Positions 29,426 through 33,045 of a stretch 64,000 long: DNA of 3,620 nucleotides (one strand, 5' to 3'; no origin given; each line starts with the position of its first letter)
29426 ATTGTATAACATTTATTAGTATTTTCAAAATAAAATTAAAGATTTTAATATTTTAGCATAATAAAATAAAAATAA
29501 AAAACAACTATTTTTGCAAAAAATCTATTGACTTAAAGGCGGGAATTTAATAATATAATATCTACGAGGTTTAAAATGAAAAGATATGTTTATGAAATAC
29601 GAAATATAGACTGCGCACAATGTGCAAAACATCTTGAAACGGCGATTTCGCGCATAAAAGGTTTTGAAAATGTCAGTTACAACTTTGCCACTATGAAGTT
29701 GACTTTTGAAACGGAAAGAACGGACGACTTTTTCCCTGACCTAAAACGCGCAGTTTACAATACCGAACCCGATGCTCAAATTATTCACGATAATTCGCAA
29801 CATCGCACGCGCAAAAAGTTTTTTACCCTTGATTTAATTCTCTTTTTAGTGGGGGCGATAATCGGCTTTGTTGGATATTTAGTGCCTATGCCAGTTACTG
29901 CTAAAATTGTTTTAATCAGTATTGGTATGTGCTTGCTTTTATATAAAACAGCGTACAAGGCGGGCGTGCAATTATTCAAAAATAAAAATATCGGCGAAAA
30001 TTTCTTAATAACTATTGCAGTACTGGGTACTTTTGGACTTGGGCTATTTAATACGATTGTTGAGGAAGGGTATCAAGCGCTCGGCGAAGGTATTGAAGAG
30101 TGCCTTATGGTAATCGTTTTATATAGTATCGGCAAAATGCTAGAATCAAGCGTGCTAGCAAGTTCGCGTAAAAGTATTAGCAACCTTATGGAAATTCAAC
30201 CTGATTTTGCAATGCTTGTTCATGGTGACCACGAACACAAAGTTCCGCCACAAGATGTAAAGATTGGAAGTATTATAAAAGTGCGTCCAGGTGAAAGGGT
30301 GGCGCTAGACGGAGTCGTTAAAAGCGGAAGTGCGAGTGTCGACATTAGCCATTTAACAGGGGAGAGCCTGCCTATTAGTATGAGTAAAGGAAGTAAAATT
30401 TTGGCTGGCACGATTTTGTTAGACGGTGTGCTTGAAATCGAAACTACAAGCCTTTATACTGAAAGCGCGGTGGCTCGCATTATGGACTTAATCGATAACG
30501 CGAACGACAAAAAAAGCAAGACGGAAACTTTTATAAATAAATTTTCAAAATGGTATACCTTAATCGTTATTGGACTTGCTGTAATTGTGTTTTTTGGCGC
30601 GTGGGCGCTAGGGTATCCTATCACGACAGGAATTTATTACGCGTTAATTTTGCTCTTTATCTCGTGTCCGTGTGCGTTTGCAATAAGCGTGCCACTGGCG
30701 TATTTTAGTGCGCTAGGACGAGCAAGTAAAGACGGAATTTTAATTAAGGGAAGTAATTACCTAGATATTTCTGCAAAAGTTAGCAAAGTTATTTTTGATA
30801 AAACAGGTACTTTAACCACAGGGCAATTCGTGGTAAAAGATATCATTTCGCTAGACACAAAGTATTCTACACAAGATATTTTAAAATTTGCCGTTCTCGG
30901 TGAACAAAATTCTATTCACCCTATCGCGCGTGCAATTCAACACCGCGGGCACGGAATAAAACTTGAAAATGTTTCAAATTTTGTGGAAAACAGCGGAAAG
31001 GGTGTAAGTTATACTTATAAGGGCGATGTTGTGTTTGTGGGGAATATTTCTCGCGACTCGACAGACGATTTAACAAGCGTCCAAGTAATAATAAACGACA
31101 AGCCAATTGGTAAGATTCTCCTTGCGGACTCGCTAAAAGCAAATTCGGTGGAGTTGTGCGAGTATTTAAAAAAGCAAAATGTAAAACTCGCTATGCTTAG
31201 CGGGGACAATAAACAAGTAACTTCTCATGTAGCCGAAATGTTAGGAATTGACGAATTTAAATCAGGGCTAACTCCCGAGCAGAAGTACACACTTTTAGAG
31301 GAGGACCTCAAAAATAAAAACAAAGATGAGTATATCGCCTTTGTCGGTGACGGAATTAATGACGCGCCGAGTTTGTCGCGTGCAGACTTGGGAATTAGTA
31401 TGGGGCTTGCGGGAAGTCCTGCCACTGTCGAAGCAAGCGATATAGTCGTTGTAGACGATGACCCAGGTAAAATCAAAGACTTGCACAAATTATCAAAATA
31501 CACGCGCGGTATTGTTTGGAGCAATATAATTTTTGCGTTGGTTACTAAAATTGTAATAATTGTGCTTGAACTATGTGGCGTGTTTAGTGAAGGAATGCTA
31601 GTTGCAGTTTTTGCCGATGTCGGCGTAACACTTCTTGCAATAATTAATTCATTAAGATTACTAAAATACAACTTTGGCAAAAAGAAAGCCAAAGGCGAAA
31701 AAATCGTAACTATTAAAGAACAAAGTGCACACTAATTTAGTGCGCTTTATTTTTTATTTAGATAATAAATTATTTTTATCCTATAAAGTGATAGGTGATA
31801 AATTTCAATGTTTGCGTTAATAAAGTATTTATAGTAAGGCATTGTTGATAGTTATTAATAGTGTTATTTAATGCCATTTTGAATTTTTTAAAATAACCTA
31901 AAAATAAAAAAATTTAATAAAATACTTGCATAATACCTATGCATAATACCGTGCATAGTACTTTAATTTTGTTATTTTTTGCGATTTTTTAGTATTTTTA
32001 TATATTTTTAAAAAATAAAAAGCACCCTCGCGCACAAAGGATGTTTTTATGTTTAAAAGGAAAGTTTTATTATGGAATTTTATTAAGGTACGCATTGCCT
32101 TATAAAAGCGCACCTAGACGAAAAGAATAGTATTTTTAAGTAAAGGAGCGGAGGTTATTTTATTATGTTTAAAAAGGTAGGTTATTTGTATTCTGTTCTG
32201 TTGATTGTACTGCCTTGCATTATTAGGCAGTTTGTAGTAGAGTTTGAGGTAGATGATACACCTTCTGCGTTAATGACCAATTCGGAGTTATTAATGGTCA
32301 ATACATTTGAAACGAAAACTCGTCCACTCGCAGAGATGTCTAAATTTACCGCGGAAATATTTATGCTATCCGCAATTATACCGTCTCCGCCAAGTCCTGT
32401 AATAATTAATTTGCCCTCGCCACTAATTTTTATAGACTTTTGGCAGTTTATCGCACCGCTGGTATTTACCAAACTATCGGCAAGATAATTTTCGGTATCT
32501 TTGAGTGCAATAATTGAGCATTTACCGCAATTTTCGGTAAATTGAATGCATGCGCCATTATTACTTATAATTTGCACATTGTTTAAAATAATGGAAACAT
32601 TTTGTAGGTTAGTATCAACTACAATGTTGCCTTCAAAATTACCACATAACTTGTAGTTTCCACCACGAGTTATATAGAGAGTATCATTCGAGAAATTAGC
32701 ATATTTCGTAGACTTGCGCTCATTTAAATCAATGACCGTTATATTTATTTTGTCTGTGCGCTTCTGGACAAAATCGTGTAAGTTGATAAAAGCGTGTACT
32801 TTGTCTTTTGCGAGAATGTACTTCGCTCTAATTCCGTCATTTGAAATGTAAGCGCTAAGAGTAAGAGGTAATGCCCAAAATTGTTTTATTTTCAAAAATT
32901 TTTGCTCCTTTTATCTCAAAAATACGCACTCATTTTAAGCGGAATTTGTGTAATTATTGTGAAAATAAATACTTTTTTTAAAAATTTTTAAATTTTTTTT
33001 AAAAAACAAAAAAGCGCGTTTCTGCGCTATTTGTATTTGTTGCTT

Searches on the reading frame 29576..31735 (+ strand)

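Call 85: search_protein_families(library=pfam, proteins=[window:29576-31735:+], max_evalue=0.000001)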
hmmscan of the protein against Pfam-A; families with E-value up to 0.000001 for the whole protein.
window:29576-31735:+ (719 aa): 3 families
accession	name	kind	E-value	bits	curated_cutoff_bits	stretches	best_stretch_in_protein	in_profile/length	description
PF00122.25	E1-E2_ATPase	-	9.3e-47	159.3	28.1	1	207-385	2-180/181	E1-E2 ATPase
PF00702.32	Hydrolase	-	1e-24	88.4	26.4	1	405-604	4-191/191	haloacid dehalogenase-like hydrolase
PF00403.32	HMA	-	1.2e-07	32.4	24.8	1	6-60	2-56/62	Heavy-metal-associated domain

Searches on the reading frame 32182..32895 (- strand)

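Call 85: search_protein_families(library=pfam, proteins=[window:32182-32895:-], max_evalue=0.000001)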
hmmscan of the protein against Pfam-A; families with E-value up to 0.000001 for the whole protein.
window:32182-32895:- (237 aa): 1 family
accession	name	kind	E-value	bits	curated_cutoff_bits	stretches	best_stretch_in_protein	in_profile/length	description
PF14262.12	Cthe_2159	-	1.3e-18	67.7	25.8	1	70-218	2-158/262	Carbohydrate-binding domain-containing protein Cthe_2159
